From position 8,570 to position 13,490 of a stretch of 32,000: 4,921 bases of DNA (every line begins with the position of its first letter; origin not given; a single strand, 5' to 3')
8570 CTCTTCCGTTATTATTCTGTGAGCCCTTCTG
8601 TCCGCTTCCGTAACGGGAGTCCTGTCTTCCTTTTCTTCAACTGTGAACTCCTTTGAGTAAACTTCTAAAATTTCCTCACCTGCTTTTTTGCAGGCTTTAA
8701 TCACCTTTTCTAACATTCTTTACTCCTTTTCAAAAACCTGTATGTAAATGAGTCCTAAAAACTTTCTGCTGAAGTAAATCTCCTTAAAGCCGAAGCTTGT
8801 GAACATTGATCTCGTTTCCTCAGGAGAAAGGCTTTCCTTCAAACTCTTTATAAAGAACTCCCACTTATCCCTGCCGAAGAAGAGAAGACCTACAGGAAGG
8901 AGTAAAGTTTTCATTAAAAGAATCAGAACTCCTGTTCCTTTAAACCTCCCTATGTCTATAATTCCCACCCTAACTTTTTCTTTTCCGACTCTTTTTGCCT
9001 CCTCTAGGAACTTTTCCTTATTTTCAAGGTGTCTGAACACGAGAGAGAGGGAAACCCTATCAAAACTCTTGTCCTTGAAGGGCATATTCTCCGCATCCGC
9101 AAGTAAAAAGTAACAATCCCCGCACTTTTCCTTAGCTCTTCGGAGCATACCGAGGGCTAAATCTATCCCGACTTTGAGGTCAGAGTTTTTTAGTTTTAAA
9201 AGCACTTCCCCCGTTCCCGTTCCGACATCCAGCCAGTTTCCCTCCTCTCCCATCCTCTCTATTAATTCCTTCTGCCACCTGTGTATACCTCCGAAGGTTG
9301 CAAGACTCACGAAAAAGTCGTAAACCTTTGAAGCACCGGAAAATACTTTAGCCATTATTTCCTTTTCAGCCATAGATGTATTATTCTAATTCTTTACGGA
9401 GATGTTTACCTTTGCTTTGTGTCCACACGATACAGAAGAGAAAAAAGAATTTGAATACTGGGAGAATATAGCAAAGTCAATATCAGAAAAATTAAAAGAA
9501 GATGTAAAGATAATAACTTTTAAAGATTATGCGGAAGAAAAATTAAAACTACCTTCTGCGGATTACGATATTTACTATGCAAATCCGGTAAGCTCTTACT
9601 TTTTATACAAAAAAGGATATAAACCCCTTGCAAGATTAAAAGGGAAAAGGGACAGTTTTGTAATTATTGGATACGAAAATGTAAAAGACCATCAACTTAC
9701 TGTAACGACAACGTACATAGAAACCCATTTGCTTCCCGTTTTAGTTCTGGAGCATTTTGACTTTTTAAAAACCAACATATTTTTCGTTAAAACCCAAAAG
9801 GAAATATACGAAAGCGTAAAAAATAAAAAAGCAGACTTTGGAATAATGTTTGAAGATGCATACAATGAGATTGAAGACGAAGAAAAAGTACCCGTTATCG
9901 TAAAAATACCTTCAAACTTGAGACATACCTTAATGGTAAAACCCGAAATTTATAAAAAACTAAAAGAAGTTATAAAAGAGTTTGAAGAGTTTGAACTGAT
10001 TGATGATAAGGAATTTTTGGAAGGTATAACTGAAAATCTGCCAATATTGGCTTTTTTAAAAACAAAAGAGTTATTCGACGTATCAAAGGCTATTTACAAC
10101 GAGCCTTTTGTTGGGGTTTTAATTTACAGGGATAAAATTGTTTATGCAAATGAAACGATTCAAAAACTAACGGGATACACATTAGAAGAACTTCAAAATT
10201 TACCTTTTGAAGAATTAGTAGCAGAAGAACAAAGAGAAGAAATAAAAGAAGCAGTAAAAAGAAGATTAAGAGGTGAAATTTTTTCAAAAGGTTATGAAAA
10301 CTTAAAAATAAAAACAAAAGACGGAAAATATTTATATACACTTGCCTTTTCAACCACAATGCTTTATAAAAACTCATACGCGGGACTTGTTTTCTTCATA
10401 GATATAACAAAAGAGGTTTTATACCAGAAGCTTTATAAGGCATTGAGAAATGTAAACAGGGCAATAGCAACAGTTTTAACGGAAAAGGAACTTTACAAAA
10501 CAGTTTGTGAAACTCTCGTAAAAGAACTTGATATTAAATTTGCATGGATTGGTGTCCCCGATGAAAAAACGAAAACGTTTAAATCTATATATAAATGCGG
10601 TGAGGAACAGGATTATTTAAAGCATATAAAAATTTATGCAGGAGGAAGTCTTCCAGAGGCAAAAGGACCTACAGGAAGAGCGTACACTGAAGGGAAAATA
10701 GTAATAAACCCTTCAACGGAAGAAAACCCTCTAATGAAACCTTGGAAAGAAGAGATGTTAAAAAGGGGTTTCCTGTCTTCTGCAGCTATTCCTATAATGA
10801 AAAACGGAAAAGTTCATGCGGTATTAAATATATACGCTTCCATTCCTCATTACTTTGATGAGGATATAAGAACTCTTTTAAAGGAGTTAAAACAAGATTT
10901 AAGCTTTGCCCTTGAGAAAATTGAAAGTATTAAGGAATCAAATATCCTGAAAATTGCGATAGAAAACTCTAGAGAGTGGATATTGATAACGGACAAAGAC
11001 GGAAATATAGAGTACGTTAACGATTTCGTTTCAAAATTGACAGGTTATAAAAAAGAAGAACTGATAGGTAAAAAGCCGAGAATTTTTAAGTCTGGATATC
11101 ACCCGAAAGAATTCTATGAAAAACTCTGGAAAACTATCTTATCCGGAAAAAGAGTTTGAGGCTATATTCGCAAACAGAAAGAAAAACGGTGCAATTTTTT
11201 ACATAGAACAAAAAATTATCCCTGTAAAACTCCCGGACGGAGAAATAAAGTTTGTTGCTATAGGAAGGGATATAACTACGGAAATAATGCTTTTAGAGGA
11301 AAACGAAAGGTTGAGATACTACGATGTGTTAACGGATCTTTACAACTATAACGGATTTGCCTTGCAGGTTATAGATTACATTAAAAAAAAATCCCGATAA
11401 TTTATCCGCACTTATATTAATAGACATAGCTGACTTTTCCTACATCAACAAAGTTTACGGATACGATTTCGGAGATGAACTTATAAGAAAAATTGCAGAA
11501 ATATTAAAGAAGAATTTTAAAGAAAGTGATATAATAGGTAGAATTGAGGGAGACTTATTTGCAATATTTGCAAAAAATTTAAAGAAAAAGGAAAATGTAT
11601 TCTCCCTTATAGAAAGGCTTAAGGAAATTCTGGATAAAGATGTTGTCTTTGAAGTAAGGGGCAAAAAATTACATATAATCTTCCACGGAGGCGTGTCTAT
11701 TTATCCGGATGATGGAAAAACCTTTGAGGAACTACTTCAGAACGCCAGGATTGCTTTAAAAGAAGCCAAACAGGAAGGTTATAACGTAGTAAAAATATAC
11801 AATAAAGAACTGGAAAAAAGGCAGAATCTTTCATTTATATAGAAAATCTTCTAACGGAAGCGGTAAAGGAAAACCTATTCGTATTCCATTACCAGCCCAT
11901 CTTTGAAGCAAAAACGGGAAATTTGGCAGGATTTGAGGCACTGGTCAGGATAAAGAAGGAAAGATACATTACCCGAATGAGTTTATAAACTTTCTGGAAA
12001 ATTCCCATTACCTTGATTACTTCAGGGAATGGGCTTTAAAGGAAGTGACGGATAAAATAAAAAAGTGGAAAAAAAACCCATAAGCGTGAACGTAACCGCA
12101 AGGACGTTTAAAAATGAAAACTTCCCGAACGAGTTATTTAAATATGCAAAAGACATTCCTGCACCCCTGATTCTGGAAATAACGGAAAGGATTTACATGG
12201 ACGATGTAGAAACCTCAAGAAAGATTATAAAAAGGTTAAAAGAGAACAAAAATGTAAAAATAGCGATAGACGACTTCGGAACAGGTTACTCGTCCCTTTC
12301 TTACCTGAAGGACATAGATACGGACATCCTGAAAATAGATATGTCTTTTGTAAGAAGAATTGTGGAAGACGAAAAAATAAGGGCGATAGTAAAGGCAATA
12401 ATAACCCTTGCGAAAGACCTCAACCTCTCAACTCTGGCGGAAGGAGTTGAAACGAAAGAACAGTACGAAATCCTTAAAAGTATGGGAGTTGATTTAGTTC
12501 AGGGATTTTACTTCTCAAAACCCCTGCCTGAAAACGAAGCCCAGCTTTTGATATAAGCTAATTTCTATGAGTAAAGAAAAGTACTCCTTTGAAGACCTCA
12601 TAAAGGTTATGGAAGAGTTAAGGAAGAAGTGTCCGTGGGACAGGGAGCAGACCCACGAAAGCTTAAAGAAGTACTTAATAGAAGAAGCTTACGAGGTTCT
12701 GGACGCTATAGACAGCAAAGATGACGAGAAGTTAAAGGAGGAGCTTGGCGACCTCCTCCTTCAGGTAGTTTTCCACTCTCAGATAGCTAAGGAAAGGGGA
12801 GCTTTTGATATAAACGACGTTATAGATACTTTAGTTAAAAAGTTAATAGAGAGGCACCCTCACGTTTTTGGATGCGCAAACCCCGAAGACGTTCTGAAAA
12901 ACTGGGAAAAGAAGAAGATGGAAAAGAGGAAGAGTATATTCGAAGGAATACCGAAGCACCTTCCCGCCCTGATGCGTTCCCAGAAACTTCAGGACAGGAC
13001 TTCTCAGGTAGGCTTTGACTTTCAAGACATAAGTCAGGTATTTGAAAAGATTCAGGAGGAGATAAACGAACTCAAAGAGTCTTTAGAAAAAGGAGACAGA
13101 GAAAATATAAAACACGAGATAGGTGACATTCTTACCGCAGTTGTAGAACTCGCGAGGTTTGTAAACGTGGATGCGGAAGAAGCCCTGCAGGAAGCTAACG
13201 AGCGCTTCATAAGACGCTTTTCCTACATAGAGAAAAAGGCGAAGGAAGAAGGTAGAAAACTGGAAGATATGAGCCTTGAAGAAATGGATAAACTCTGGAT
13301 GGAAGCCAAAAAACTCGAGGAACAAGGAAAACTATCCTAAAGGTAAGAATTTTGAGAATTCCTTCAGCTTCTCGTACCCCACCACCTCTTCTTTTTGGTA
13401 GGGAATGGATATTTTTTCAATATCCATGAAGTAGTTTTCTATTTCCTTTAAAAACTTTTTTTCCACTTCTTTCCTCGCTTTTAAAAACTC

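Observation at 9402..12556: Large PhnD-like/PAS/GAF/PAS/GGDEF/EAL sensor gene shattered by five frameshifts, four of them in poly-A runs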

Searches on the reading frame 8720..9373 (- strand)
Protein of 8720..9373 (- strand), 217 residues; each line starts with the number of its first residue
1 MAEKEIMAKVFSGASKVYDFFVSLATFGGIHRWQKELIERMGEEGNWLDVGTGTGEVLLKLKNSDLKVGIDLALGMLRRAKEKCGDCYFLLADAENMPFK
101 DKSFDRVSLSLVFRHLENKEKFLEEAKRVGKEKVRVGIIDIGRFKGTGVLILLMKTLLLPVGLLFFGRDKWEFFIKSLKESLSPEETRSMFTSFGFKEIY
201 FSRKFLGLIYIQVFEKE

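Call 43: search_protein_families(library=pfam, proteins=[window:8720-9373:-], max_evalue=0.001)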
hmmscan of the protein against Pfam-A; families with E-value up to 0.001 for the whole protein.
window:8720-9373:- (217 aa): 7 families
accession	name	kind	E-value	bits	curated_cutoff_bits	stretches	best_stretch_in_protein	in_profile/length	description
PF08241.18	Methyltransf_11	-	3.8e-18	66.3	21.2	1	48-132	1-89/95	Methyltransferase domain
PF01209.24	Ubie_methyltran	-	4e-17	62.8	20.1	1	5-211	7-228/233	ubiE/COQ5 methyltransferase family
PF13649.12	Methyltransf_25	-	2e-15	57.7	27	1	48-131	2-94/97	Methyltransferase domain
PF13847.12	Methyltransf_31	-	1.7e-13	51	27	1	46-142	6-113/145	Methyltransferase domain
PF08242.18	Methyltransf_12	-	2.1e-07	32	30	1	48-129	1-91/98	Methyltransferase domain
PF13489.12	Methyltransf_23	-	1.9e-06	28.2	27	1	36-136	11-114/164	Methyltransferase domain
PF07021.18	MetW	-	0.0001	22.5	21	1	37-138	6-109/193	Methionine biosynthesis protein MetW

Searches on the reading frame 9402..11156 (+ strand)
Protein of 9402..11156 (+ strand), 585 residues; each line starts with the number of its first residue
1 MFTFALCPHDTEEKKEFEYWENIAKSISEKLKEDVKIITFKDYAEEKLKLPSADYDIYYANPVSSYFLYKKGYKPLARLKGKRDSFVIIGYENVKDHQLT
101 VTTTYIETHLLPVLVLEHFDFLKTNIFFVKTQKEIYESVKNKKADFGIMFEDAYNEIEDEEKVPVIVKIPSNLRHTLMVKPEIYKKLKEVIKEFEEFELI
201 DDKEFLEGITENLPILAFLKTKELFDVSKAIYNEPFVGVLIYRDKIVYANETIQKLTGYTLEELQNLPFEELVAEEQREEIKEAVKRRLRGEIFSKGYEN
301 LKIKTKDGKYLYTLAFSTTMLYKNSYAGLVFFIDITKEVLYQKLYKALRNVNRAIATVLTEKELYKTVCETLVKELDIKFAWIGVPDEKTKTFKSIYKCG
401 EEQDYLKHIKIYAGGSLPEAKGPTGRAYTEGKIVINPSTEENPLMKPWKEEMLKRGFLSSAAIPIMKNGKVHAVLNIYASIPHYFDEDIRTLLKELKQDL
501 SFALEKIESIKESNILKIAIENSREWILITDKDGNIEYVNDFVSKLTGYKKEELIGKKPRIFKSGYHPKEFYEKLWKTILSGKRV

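Call 43: search_protein_families(library=pfam, proteins=[window:9402-11156:+], max_evalue=0.001)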
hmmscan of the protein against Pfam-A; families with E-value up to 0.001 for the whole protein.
window:9402-11156:+ (585 aa): 9 families
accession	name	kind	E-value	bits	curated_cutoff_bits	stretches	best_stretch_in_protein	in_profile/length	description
PF13426.13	PAS_9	-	1.1e-19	71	27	2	239-337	4-103/103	PAS domain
PF13185.12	GAF_2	-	1.1e-18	68.2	28.6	1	359-505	2-136/136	GAF domain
PF00989.32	PAS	-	1.1e-18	67.7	22.6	2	519-583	6-70/113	PAS fold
PF08447.18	PAS_3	-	8e-13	48.9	25.6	1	246-324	1-79/89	PAS fold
PF12974.12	Phosphonate-bd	-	1.6e-12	47.8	27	1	13-193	9-211/242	ABC transporter, phosphonate, periplasmic substrate-binding protein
PF08448.16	PAS_4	-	1.5e-11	44.9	23.1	2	246-303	17-74/110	PAS fold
PF13188.13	PAS_8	-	7.6e-11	42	21.8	1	516-557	3-45/65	PAS domain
PF18095.7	PAS_12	-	2e-06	27.9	22.6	0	219-285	42-106/153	UPF0242 C-terminal PAS-like domain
PF01590.32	GAF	-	6.6e-06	27.1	22.4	1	364-500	5-129/133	GAF domain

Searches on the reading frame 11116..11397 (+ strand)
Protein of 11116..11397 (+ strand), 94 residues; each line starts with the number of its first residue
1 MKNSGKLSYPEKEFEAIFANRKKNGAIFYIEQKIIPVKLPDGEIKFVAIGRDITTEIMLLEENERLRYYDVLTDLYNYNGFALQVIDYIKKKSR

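Call 30: list_cluster_members(proteins=[P0004, window:11116-11397:+, window:12065-12553:+, window:11693-11839:+])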
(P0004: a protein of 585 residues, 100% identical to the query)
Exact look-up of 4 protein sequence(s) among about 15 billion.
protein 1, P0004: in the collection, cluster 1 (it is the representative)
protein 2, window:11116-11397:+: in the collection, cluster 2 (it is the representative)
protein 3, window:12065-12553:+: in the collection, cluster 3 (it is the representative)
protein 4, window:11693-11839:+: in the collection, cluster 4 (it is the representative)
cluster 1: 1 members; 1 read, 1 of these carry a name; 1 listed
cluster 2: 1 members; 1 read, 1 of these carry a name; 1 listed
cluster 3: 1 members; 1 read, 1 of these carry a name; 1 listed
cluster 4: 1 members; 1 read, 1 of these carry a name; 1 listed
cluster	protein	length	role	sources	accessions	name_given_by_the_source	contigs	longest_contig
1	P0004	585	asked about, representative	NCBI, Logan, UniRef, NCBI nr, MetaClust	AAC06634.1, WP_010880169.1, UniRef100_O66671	PAS domain S-box protein [Aquifex aeolicus] | PAS domain-containing protein n=1 Tax=Aquifex aeolicus (strain VF5) TaxID=224324 ... | 224324.aq_340 COG2202,COG2203 ""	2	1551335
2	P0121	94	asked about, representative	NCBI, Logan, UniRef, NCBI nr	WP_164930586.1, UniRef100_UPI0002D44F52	hypothetical protein [Aquifex aeolicus] | hypothetical protein n=1 Tax=Aquifex aeolicus TaxID=63363 RepID=UPI0002D44F52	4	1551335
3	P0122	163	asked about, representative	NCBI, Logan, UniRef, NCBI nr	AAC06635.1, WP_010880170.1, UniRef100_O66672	EAL domain-containing protein [Aquifex aeolicus] | EAL domain-containing protein n=1 Tax=Aquifex aeolicus (strain VF5) TaxID=224324 ...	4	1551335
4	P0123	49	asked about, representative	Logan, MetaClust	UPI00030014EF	status=active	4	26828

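Call 43: search_protein_families(library=pfam, proteins=[window:11116-11397:+], max_evalue=0.001)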
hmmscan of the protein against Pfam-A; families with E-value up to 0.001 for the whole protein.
window:11116-11397:+ (94 aa): 1 family
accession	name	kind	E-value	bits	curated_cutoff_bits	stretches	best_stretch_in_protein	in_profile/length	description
PF13426.13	PAS_9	-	0.00048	20.8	27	1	12-54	59-102/103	PAS domain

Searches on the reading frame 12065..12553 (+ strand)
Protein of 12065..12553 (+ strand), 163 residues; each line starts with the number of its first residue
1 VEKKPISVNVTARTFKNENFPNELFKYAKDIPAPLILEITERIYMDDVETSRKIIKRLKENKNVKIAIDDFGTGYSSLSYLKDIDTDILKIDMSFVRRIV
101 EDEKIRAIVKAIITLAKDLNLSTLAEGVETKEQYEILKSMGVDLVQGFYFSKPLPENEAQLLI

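Call 43: search_protein_families(library=pfam, proteins=[window:12065-12553:+], max_evalue=0.001)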
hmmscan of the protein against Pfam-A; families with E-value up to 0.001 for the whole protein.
window:12065-12553:+ (163 aa): 2 families
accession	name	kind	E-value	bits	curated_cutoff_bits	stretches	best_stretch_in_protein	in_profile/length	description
PF00563.25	EAL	-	4.3e-45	154.3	31.3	1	3-153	84-236/236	EAL domain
PF21117.3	MRB1590_C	-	0.00062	20.8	27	0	82-148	8-74/102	MRB1590 C-terminal domain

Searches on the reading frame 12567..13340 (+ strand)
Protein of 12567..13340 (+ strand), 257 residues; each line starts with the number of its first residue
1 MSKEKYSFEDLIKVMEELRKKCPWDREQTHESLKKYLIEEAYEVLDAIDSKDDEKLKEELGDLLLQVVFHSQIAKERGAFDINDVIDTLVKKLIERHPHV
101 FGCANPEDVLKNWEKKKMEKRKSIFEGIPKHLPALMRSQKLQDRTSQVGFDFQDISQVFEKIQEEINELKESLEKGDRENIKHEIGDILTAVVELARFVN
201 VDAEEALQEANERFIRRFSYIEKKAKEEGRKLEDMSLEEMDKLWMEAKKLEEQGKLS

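Call 8: find_encoding_contigs(protein=window:12567-13340:+, flank=10000, max_places=10)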
Protein window:12567-13340:+ (257 aa): 4 contigs read that carry it; 2 places shown.
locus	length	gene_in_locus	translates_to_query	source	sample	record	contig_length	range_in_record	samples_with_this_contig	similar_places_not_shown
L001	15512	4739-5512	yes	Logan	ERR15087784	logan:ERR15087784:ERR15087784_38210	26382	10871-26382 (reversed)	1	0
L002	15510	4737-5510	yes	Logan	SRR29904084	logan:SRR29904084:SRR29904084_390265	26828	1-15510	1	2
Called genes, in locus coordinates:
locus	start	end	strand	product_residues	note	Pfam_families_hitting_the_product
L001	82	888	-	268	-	PF00459:Inositol_P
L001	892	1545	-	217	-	PF01209:Ubie_methyltran, PF13489:Methyltransf_23 (weak), PF08241:Methyltransf_11, PF08242:Methyltransf_12 (weak), PF13649:Methyltransf_25, PF13847:Methyltransf_31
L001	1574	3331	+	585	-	PF12974:Phosphonate-bd, PF00989:PAS (weak), PF13426:PAS_9, PF08447:PAS_3, PF01590:GAF (weak), PF13185:GAF_2, PF00989:PAS, PF13426:PAS_9 (weak), +3 more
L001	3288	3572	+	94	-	-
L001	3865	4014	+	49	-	-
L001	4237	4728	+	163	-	PF00563:EAL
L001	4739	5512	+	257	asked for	PF12643:MazG-like (faint), PF03819:MazG, PF01503:PRA-PH (weak), PF03819:MazG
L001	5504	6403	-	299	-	PF00142:Fer4_NifH (weak), PF00448:SRP54 (faint), PF01656:CbiA, PF02374:ArsA_ATPase, PF10609:ParA (weak), PF13614:AAA_31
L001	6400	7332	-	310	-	PF01073:3Beta_HSD, PF01370:Epimerase, PF02719:Polysacc_synt_2, PF04321:RmlD_sub_bind, PF07993:NAD_binding_4, PF16363:GDP_Man_Dehyd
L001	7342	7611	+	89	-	-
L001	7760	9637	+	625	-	PF00092:VWA, PF13519:VWA_2 (weak), PF07002:Copine (weak)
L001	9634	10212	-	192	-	PF01195:Pept_tRNA_hydro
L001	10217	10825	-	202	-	PF01386:Ribosomal_L25p, PF14693:Ribosomal_TL5_C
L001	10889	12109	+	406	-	PF00926:DHBP_synthase, PF00925:GTP_cyclohydro2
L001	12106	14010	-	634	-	PF00133:tRNA-synt_1, PF09334:tRNA-synt_1g, PF13603:tRNA-synt_1_2, PF00133:tRNA-synt_1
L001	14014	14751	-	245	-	PF02405:MlaE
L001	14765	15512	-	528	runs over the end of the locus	PF00682:HMGL-like, PF22617:HCS_D2, PF08502:LeuA_dimer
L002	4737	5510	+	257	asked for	PF12643:MazG-like (faint), PF03819:MazG, PF01503:PRA-PH (weak), PF03819:MazG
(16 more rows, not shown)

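Call 38: find_related_loci(query=window:12567-13340:+, collection=metagenome_contigs, flank=8000)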
Query window:12567-13340:+ (257 aa) in metagenome_contigs; peptide patterns used: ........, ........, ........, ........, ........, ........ (x = any residue, [..] = any of these).
344 stretches matched a pattern; 32 encode a relative of the query (tblastn E <= 1e-3); 32 distinct loci.
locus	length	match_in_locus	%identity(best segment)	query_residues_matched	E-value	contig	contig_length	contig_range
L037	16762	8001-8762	84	1-254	6e-142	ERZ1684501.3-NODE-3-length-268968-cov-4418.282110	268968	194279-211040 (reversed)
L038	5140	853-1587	86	5-249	9e-140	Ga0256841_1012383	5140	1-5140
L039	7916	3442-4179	82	5-250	4e-136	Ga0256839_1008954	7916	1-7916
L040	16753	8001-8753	70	1-251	2e-115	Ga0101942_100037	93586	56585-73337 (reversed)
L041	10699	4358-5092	73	7-251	7e-112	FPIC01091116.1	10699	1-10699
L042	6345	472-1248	53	1-249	1e-83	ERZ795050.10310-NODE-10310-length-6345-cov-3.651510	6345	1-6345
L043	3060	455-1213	51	2-244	1e-82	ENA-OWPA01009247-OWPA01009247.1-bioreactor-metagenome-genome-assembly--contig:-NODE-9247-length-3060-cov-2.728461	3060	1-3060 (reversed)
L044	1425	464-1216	48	7-249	8e-80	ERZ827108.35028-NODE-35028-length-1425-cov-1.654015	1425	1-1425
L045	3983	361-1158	48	8-250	6e-75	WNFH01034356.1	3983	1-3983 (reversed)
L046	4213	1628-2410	48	7-248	5e-74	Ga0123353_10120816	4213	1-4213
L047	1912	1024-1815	45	3-248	1e-75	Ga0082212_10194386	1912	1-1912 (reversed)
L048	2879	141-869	47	7-248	2e-73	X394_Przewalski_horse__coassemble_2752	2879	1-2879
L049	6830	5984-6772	46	7-248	5e-72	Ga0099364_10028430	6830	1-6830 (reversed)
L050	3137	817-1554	47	11-248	3e-72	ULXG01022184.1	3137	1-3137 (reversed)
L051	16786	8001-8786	45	7-249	8e-72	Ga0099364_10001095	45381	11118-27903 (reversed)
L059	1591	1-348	91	136-251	2e-66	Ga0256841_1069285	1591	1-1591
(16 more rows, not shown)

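Call 43: search_protein_families(library=pfam, proteins=[window:12567-13340:+], max_evalue=0.001)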
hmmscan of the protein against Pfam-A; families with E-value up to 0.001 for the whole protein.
window:12567-13340:+ (257 aa): 4 families
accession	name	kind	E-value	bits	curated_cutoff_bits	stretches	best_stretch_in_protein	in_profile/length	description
PF03819.22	MazG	-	4.3e-42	142.7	22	2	28-101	1-74/74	MazG nucleotide pyrophosphohydrolase domain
PF01503.22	PRA-PH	-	3e-10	40.8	21.3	2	153-213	23-85/86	Phosphoribosyl-ATP pyrophosphohydrolase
PF12643.12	MazG-like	-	9e-06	26.3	27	0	165-224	18-76/85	MazG-like family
PF12205.13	GIT1_C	-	0.00011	22.9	25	0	153-209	2-55/110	G protein-coupled receptor kinase-interacting protein 1 C term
